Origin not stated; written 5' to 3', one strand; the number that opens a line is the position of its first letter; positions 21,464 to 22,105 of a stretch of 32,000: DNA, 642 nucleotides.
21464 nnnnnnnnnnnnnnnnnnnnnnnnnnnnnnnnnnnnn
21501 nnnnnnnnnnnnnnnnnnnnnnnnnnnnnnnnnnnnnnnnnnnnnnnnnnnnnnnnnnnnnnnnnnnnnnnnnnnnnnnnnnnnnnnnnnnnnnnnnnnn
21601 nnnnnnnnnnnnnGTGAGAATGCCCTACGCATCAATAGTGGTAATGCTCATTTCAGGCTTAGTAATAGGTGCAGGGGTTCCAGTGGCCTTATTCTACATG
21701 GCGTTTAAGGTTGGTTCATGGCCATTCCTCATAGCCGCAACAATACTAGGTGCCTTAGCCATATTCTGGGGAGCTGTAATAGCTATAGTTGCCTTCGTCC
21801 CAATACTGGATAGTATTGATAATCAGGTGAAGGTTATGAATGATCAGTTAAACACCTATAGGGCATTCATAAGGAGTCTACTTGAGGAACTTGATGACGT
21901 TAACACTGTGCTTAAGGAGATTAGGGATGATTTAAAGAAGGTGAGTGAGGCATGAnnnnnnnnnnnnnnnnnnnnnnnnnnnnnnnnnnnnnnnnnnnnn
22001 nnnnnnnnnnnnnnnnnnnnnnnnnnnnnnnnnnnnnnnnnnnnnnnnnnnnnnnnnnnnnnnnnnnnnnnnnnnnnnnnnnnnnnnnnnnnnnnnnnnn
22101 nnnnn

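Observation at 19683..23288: Eight co-directional, translationally coupled genes: ABC-2 exporter + ArsR + TM/coiled-coil + 39-aa peptide + beta-solenoid + HEPN-MNT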

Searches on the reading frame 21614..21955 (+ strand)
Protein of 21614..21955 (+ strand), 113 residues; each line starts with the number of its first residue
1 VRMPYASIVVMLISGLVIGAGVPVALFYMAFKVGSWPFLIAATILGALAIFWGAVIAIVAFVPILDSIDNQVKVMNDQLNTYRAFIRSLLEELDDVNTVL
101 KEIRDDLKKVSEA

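Call 5: search_protein_families(library=pfam, proteins=[window:21620-21955:+], max_evalue=1)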
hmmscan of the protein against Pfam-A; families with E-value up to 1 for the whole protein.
window:21620-21955:+ (111 aa): 9 families
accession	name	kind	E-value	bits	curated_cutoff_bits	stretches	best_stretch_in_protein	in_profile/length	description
PF09843.14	DUF2070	-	0.027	13.3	30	1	6-103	132-214/561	Predicted membrane protein (DUF2070)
PF24627.1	PUMA_CC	-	0.072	13.5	30.1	1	63-109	24-70/74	PUMA coiled-coil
PF07462.16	MSP1_C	-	0.074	12.2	29.8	1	57-110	454-507/554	Merozoite surface protein 1 (MSP1) C-terminus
PF06103.16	DUF948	-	0.08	13.6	37.2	1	37-109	4-71/89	Bacterial protein of unknown function (DUF948)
PF13567.11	DUF4131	-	0.08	13.1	31.6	1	14-93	8-82/165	Domain of unknown function (DUF4131)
PF04136.21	COG3_N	-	0.082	13.3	27.9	1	74-110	3-39/147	Conserved oligomeric Golgi complex subunit 3, N-terminal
PF16212.11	PhoLip_ATPase_C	-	0.098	12.8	28.3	1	11-83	153-224/251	Phospholipid-translocating P-type ATPase C-terminal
PF11598.13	COMP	-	0.1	13.4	23.9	1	85-107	4-26/45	Cartilage oligomeric matrix protein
PF25557.1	GAUT_1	-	0.1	13.3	22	1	67-110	2-43/77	Galacturonosyltransferase domain 1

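Call 6: search_protein_families(library=ncbifam, proteins=[window:21620-21955:+], max_evalue=1)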
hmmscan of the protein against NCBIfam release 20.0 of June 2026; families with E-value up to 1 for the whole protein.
window:21620-21955:+ (111 aa): 3 families
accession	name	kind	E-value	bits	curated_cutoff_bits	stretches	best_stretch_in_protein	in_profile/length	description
NF010560.0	PRK13955.1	equivalog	0.023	14.6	180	1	42-108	58-125/132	large conductance mechanosensitive channel protein MscL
NF010558.0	PRK13953.1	equivalog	0.044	13.8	197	1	41-107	60-125/128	large conductance mechanosensitive channel protein MscL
TIGR02978.1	phageshock_pspC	equivalog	0.76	9.7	104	1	45-108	40-103/121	envelope stress response membrane protein PspC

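Call 27: find_homologous_proteins(query=window:21614-21952:+, max_evalue=0.1)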
Query seq(113 aa) (113 aa): 29 proteins with E <= 0.1 among 65 candidates.
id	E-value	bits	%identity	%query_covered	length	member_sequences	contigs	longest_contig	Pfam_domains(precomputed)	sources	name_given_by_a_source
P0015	1.4e-61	224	96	99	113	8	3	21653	-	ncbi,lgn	-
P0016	3.1e-58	213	90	98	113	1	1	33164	-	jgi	-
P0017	1.7e-57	210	89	99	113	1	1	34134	-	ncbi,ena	ncbi:MAG: hypothetical protein RXO22_09590 [Thermocladium sp.]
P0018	4.1e-57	209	88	99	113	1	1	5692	-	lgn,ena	-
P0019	7.0e-57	208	88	99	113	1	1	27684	-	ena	-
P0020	1.1e-56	208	88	98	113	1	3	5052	-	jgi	-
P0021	1.6e-56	207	88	98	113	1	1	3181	-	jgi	-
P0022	2.7e-53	197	80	99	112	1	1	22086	-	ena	-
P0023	1.0e-51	192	78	99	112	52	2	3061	-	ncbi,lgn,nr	ncbi:MAG: hypothetical protein L7H00_05235 [Vulcanisaeta sp.]|nr:hypothetical protein [Vulcanisaeta 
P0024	5.3e-51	190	77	99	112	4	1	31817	-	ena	-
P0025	3.7e-49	184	72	99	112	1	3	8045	-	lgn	-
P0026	3.7e-48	180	74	99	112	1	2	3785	-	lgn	-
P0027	7.8e-47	176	71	96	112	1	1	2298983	-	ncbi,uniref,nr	ncbi:hypothetical protein VMUT_1908 [Vulcanisaeta moutnovskia 768-28]|uniref:Uncharacterized protein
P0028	3.7e-46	174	71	98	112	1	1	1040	-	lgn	-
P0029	3.4e-42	161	71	90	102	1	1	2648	-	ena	-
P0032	2.3e-35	139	67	90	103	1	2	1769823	-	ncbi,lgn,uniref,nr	ncbi:hypothetical protein [Pyrobaculum neutrophilum]|uniref:Uncharacterized protein n=1 Tax=Pyrobacu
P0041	5.1e-7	48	38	88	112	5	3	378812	-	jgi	jgi:hypothetical protein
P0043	2.0e-6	46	38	88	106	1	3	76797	-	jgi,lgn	jgi:hypothetical protein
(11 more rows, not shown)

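Call 29: find_encoding_contigs(protein=P0032, flank=6000, max_places=2)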
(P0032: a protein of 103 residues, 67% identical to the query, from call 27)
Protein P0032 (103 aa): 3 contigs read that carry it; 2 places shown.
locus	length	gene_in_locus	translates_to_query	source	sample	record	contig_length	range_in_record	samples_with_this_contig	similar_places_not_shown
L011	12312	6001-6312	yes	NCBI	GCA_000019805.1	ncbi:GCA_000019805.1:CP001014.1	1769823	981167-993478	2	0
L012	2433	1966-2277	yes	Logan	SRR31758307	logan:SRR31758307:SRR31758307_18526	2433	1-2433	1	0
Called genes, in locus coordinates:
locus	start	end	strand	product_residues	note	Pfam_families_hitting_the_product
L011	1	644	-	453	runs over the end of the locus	PF02463:SMC_N, PF13175:AAA_15, PF13476:AAA_23, PF13304:AAA_21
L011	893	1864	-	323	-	PF08240:ADH_N, PF16912:Glu_dehyd_C, PF00107:ADH_zinc_N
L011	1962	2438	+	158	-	-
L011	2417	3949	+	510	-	-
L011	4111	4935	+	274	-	PF00005:ABC_tran, PF02463:SMC_N (faint), PF13191:AAA_16 (weak), PF13304:AAA_21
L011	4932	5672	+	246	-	PF01061:ABC2_membrane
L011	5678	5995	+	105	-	PF12840:HTH_20, PF01022:HTH_5, PF12802:MarR_2 (weak), PF09339:HTH_IclR (weak)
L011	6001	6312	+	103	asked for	-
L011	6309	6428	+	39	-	-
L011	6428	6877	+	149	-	-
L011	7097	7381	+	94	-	PF10007:DUF2250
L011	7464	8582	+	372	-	PF13175:AAA_15 (faint), PF13304:AAA_21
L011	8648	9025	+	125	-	-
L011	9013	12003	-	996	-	-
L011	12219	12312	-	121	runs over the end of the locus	-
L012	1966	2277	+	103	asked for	-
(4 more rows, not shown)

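Call 30: find_encoding_contigs(protein=P0041, flank=6000, max_places=3)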
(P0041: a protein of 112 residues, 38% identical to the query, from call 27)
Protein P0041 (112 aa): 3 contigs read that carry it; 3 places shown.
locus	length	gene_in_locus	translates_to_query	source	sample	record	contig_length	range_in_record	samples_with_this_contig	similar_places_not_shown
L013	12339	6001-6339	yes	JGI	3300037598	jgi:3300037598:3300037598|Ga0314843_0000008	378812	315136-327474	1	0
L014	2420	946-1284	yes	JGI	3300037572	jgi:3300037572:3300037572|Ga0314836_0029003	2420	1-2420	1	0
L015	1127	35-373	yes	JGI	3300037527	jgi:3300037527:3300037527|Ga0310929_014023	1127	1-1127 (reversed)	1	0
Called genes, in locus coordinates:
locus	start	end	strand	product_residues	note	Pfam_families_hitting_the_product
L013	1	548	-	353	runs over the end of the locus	-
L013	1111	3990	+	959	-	PF00270:DEAD, PF04851:ResIII (weak), PF00271:Helicase_C, PF19306:WHD_Lhr, PF08494:DEAD_assoc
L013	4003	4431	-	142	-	-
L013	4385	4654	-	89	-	-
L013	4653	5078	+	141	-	PF01135:PCMT (weak), PF02353:CMAS, PF07021:MetW (weak), PF08123:DOT1 (faint), PF13847:Methyltransf_31, PF08241:Methyltransf_11 (weak), PF13649:Methyltransf_25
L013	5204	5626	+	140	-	-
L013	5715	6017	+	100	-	PF01022:HTH_5 (faint)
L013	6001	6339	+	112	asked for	-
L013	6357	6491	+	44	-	-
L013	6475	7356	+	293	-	PF04519:Bactofilin (faint)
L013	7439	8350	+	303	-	PF00005:ABC_tran, PF13304:AAA_21 (weak)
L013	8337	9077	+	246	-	-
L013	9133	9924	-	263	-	-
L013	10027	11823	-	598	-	PF04675:DNA_ligase_A_N, PF01068:DNA_ligase_A_M, PF04679:DNA_ligase_A_C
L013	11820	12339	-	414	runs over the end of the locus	PF06745:ATPase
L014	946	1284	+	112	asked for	-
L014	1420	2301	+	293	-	PF04519:Bactofilin (faint)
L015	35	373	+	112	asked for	-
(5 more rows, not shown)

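Call 38: search_protein_families(library=pfam, proteins=[L013:5691-6017:+, L013:6001-6339:+, L013:6357-6491:+, L013:6475-7356:+, L013:7439-8350:+, L013:8337-9077:+, L013:5105-5626:+, L011:6428-6877:+], max_evalue=1)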
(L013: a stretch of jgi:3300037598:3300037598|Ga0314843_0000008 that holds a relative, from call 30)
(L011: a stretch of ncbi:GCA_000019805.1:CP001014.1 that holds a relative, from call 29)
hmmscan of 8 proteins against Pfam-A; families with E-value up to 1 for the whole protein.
L013:5691-6017:+ (108 aa): 6 families
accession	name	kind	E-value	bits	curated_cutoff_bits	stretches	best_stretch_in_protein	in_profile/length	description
PF01022.26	HTH_5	-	7.8e-06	26.1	22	1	18-63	1-46/47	Bacterial regulatory protein, arsR family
PF01978.25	TrmB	-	0.00064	20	25.6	1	28-85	18-67/68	Sugar-specific transcriptional regulator TrmB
PF12840.13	HTH_20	-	0.001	19.4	27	1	16-64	1-50/51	Helix-turn-helix domain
PF07498.18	Rho_N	-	0.0072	16.7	24.9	1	34-68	9-37/43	Rho termination factor, N-terminal domain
PF25212.1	HVO_A0114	-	0.045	14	27.6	1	15-71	18-75/84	HVO_A0114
PF09339.16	HTH_IclR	-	0.18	12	22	1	34-63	20-49/52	IclR helix-turn-helix domain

L013:6001-6339:+ (112 aa): 3 families
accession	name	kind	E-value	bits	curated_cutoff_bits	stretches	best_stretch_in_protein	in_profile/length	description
PF04247.17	SirB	-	0.2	12.2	30.9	1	2-55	35-86/120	Invasion gene expression up-regulator, SirB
PF20237.3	DUF6594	-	0.24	11.7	30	1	9-61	171-221/238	Family of unknown function (DUF6594)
PF07332.16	Phage_holin_3_6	-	0.27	11.7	28.4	1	12-61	40-92/116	Putative Actinobacterial Holin-X, holin superfamily III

L013:6357-6491:+ (44 aa): 3 families
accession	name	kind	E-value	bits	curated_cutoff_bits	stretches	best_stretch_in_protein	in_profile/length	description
PF21728.3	PADR1_N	-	0.026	15.3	25.7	1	18-39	3-24/60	PADR1, N-terminal helical domain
PF17192.9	MukF_M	-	0.11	12.7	25.2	1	12-41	77-106/161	MukF middle domain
PF21886.1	BRF2-like_C_cyclin_rpt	-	0.13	12.7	27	1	6-38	82-114/138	BRF2-like, C-terminal cyclin repeat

L013:6475-7356:+ (293 aa): 4 families
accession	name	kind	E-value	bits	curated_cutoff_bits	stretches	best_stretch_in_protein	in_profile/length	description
PF04519.19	Bactofilin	-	7.9e-11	42.5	27.9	2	41-126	11-96/98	Polymer-forming cytoskeletal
PF10988.14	DUF2807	-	0.0082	16.3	24.2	1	42-109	61-140/181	Putative auto-transporter adhesin, head GIN domain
PF02563.21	Poly_export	-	0.14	12.8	28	1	31-56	26-50/77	Polysaccharide biosynthesis/export protein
PF03961.19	FapA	-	0.14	12.1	31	0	81-120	16-56/272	Flagellar Assembly Protein A beta solenoid domain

L013:7439-8350:+ (303 aa): 28 families (the best 25 are shown)
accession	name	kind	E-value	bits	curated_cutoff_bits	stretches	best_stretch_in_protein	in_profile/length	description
PF00005.33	ABC_tran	-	1.8e-29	103.5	25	1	21-165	1-137/137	ABC transporter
PF13304.12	AAA_21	-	5.4e-11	43.5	27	2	131-194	232-298/304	AAA domain, putative AbiEii toxin, Type IV TA system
PF25199.1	nSTAND_NTPase5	-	6.2e-06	26.5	34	1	13-59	24-69/145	Novel STAND NTPase 5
PF02463.25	SMC_N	-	4.1e-05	23.6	40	1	35-201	28-207/220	RecF/RecN/SMC N terminal domain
PF20030.5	bpMoxR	-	0.0037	16.8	27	1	24-76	24-73/205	MoxR domain in the MoxR-vWA-beta-propeller ternary systems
PF13671.12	AAA_33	-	0.0039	17.9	27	1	33-98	1-56/143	AAA domain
PF13175.12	AAA_15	-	0.0044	17.1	32.1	1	28-52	21-44/374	AAA ATPase domain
PF13521.12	AAA_28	-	0.0049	17.5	27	1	35-157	3-112/164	AAA domain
PF20720.3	nSTAND3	-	0.0051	17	27.2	1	31-80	17-61/155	Novel STAND NTPase 3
PF13238.12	AAA_18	-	0.0053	17.7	29.4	1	36-62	3-32/128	AAA domain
PF16200.10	Band_7_C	-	0.0068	16.8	29.1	1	178-212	27-61/63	C-terminal region of band_7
PF13476.12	AAA_23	-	0.0082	17.2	27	1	32-51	20-39/201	AAA domain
PF02367.23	TsaE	-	0.0098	16.3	26.6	1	27-57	17-47/128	Threonylcarbamoyl adenosine biosynthesis protein TsaE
PF24389.1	ORC-CDC6-like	-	0.015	14.4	27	1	36-59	37-60/571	ORC-CDC6-like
PF13401.12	AAA_22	-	0.018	15.8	27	1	33-81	7-55/130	AAA domain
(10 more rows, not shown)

L013:8337-9077:+ (246 aa): 1 family
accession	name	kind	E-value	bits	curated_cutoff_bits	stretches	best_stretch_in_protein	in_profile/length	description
PF12698.13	ABC2_membrane_3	-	0.0082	15.7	31.6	1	40-239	151-347/347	ABC-2 family transporter protein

L013:5105-5626:+ (173 aa): 2 families
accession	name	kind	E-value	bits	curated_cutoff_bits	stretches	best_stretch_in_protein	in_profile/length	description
PF03692.20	CxxCxxCC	-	3.5e-06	28.1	23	1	13-94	1-73/85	Putative zinc- or iron-chelating domain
PF03910.19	Adeno_PV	-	0.26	10.8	27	1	101-160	114-174/349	Adenovirus minor core protein PV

L011:6428-6877:+ (149 aa): 0 families

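Call 42: find_encoding_contigs(protein=P0043, flank=6000, max_places=3)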
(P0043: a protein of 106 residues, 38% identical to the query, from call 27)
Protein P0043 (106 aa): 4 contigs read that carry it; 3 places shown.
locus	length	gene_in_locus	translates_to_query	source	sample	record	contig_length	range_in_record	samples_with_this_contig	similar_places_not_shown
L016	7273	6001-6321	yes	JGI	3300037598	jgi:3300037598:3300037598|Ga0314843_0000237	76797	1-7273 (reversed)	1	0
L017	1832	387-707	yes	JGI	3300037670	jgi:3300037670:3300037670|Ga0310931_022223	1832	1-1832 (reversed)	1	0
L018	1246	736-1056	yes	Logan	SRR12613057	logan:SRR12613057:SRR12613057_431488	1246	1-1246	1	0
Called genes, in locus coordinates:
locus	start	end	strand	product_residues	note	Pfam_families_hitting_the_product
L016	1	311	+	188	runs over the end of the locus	PF00352:TBP, PF11858:DUF3378 (faint), PF00352:TBP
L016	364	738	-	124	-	-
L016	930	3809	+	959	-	PF00270:DEAD, PF04851:ResIII, PF00271:Helicase_C, PF19306:WHD_Lhr, PF08494:DEAD_assoc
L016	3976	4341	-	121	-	-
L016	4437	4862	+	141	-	PF01135:PCMT (weak), PF02353:CMAS, PF07021:MetW (weak), PF08123:DOT1 (weak), PF02390:Methyltransf_4 (weak), PF13847:Methyltransf_31, PF08241:Methyltransf_11 (weak), PF13649:Methyltransf_25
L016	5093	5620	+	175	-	PF03692:CxxCxxCC (weak)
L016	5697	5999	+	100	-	PF01022:HTH_5 (weak), PF01978:TrmB (weak)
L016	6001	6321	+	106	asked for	-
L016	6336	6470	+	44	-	-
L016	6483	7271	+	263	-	?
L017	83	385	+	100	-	PF01022:HTH_5 (weak), PF01978:TrmB (weak)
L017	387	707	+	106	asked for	-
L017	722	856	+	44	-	-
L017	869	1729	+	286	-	PF04519:Bactofilin (weak)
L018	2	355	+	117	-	?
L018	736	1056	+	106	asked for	-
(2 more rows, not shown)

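Call 46: find_homologous_proteins(query=A3, max_evalue=0.1)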
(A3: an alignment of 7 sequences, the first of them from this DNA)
Query A3 (7 sequences) (113 aa, profile of the alignment): 208 proteins with E <= 0.1 among 8000 candidates; the best 120 are listed.
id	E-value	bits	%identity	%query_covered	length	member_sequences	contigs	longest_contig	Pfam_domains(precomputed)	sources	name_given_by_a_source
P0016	5.7e-51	189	90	98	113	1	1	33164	-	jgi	-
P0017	1.3e-50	188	89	99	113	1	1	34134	-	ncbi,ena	ncbi:MAG: hypothetical protein RXO22_09590 [Thermocladium sp.]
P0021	1.3e-50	188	88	98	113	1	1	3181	-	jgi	-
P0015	3.0e-50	187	96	99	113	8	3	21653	-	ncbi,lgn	-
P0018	4.2e-50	186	88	99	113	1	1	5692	-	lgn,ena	-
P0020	4.2e-50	186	88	98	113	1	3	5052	-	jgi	-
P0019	2.9e-49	184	88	99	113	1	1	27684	-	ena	-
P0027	2.0e-48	181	71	96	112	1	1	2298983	-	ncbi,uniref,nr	ncbi:hypothetical protein VMUT_1908 [Vulcanisaeta moutnovskia 768-28]|uniref:Uncharacterized protein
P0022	1.8e-47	178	80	99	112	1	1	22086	-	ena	-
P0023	4.4e-47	177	78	99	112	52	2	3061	-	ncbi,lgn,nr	ncbi:MAG: hypothetical protein L7H00_05235 [Vulcanisaeta sp.]|nr:hypothetical protein [Vulcanisaeta 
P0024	1.3e-46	175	77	99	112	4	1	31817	-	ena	-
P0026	1.2e-43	166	74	99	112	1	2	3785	-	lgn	-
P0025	3.3e-43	164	72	99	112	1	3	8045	-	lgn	-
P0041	6.9e-42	160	38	88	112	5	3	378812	-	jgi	jgi:hypothetical protein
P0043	1.1e-41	159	38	88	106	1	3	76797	-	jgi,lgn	jgi:hypothetical protein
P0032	1.8e-40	155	67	90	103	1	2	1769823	-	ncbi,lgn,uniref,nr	ncbi:hypothetical protein [Pyrobaculum neutrophilum]|uniref:Uncharacterized protein n=1 Tax=Pyrobacu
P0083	1.0e-29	121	53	32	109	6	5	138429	-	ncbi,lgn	ncbi:MAG: hypothetical protein QXH40_00670 [Candidatus Bathyarchaeia archaeon]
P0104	3.7e-26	109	31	96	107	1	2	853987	-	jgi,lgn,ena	-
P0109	1.4e-25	108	49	98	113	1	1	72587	-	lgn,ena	-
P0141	1.9e-23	101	40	95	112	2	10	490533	-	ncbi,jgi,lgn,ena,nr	ncbi:MAG: hypothetical protein J7J22_04070 [Candidatus Verstraetearchaeota archaeon]|nr:hypothetical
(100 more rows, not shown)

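Call 47: find_encoding_contigs(protein=P0141, flank=5000, max_places=2)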
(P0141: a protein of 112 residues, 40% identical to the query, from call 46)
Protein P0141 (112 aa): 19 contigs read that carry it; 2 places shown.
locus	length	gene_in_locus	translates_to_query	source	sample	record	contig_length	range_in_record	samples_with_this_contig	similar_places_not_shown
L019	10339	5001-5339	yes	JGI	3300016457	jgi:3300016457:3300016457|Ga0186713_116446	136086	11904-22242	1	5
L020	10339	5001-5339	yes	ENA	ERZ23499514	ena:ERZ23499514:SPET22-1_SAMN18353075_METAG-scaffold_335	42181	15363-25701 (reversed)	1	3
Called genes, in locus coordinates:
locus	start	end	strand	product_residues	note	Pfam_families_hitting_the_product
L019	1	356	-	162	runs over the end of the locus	PF09512:ThiW, PF12822:ECF_trnsprt (weak)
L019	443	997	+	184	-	-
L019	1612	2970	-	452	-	PF04894:Nre_N, PF04895:Nre_C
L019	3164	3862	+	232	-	PF04055:Radical_SAM (weak)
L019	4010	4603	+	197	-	PF01569:PAP2 (faint)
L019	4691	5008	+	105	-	PF25212:HVO_A0114 (weak), PF01022:HTH_5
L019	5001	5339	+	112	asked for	-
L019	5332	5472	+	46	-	-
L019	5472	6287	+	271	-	PF04519:Bactofilin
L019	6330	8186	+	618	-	PF03169:OPT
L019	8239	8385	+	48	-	-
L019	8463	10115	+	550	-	PF07969:Amidohydro_3, PF01979:Amidohydro_1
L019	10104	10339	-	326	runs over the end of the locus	PF26233:NicX, PF02073:Peptidase_M29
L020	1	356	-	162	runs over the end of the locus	PF09512:ThiW, PF12822:ECF_trnsprt (weak)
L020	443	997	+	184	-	-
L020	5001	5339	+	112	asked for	-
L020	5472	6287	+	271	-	PF04519:Bactofilin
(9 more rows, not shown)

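Call 48: find_encoding_contigs(protein=P0109, flank=5000, max_places=2)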
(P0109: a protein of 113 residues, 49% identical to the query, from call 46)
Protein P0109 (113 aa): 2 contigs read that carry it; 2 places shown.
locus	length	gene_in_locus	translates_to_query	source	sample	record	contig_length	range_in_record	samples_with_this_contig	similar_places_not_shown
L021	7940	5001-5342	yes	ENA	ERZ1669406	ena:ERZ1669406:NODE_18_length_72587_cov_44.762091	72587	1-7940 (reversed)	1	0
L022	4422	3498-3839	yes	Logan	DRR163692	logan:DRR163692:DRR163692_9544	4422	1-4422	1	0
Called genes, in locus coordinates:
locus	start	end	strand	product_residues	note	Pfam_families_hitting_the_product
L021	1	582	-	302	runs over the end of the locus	PF02775:TPP_enzyme_C, PF12367:PFO_beta_C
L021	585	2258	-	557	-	PF01558:POR, PF01855:POR_N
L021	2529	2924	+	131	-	-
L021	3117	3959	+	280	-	PF00005:ABC_tran, PF02463:SMC_N (weak), PF13304:AAA_21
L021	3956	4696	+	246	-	PF01061:ABC2_membrane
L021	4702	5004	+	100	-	PF01022:HTH_5, PF12802:MarR_2 (weak), PF12840:HTH_20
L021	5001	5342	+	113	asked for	-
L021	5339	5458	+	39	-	-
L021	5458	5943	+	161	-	-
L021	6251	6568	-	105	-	PF22600:MTPAP-like_central (weak), PF01909:NTP_transf_2, PF18765:Polbeta (weak)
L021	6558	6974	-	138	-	PF05168:HEPN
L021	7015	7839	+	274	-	PF13649:Methyltransf_25 (weak)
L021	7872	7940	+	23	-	?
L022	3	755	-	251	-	?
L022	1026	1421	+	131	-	-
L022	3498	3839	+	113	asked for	-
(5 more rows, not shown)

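Call 49: find_encoding_contigs(protein=P0083, flank=5000, max_places=2)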
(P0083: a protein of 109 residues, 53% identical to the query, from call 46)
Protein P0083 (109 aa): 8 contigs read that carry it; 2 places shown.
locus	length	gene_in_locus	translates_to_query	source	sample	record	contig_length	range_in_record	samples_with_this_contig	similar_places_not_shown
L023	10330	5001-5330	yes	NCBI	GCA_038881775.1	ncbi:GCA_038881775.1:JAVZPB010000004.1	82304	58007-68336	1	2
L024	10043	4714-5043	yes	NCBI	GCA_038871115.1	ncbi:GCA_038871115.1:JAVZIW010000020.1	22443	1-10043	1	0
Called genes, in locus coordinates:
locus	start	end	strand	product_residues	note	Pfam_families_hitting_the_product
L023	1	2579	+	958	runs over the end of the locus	PF00270:DEAD, PF04851:ResIII, PF00271:Helicase_C, PF19306:WHD_Lhr, PF08494:DEAD_assoc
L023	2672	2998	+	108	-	-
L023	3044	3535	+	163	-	PF08123:DOT1, PF02353:CMAS, PF13847:Methyltransf_31 (weak), PF13649:Methyltransf_25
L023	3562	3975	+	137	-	PF13279:4HBT_2, PF03061:4HBT (weak)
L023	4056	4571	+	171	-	PF03692:CxxCxxCC (weak)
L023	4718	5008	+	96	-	PF01022:HTH_5, PF01978:TrmB (weak)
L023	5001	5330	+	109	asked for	-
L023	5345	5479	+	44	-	-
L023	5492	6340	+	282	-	-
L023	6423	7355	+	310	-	PF00005:ABC_tran, PF13304:AAA_21 (faint)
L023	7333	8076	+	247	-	PF01061:ABC2_membrane (weak), PF12698:ABC2_membrane_3 (weak)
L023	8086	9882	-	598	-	PF04675:DNA_ligase_A_N, PF01068:DNA_ligase_A_M, PF04679:DNA_ligase_A_C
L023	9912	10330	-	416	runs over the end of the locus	PF09339:HTH_IclR (faint), PF06745:ATPase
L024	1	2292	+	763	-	PF00271:Helicase_C, PF19306:WHD_Lhr, PF08494:DEAD_assoc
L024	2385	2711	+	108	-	-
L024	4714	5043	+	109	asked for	-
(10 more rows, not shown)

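Call 51: find_encoding_contigs(protein=P0104, flank=5000, max_places=2)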
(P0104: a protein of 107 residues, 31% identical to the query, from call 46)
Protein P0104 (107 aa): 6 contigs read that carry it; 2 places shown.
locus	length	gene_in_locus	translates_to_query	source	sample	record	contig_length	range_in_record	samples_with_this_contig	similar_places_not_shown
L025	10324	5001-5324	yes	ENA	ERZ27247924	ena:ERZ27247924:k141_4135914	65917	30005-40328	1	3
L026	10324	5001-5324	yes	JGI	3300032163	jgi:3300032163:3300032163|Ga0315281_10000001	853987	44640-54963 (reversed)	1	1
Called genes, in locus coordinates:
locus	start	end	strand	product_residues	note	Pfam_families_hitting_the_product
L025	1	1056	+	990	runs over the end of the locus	PF00270:DEAD, PF04851:ResIII, PF00271:Helicase_C, PF19306:WHD_Lhr, PF08494:DEAD_assoc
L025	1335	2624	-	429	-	PF07690:MFS_1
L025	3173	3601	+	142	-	PF08123:DOT1 (weak), PF13847:Methyltransf_31 (faint), PF08241:Methyltransf_11 (faint), PF13649:Methyltransf_25 (weak)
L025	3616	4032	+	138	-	PF13279:4HBT_2, PF03061:4HBT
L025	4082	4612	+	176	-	PF03692:CxxCxxCC (weak)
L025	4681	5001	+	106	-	PF01022:HTH_5 (weak), PF01978:TrmB (weak)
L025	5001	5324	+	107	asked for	-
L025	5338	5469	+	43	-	-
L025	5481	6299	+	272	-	PF04519:Bactofilin (faint)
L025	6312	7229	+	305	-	PF02463:SMC_N (faint), PF25199:nSTAND_NTPase5 (faint), PF00005:ABC_tran, PF13304:AAA_21 (faint)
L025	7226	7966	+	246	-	-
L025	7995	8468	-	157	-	PF00072:Response_reg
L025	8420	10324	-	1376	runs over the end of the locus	PF05228:CHASE4, PF00989:PAS, PF08447:PAS_3, PF08448:PAS_4, PF13426:PAS_9, PF00989:PAS, PF08448:PAS_4, PF13426:PAS_9, +23 more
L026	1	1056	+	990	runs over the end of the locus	PF00270:DEAD, PF04851:ResIII, PF00271:Helicase_C, PF19306:WHD_Lhr, PF08494:DEAD_assoc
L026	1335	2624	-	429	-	PF07690:MFS_1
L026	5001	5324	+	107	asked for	-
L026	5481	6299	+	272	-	PF04519:Bactofilin (faint)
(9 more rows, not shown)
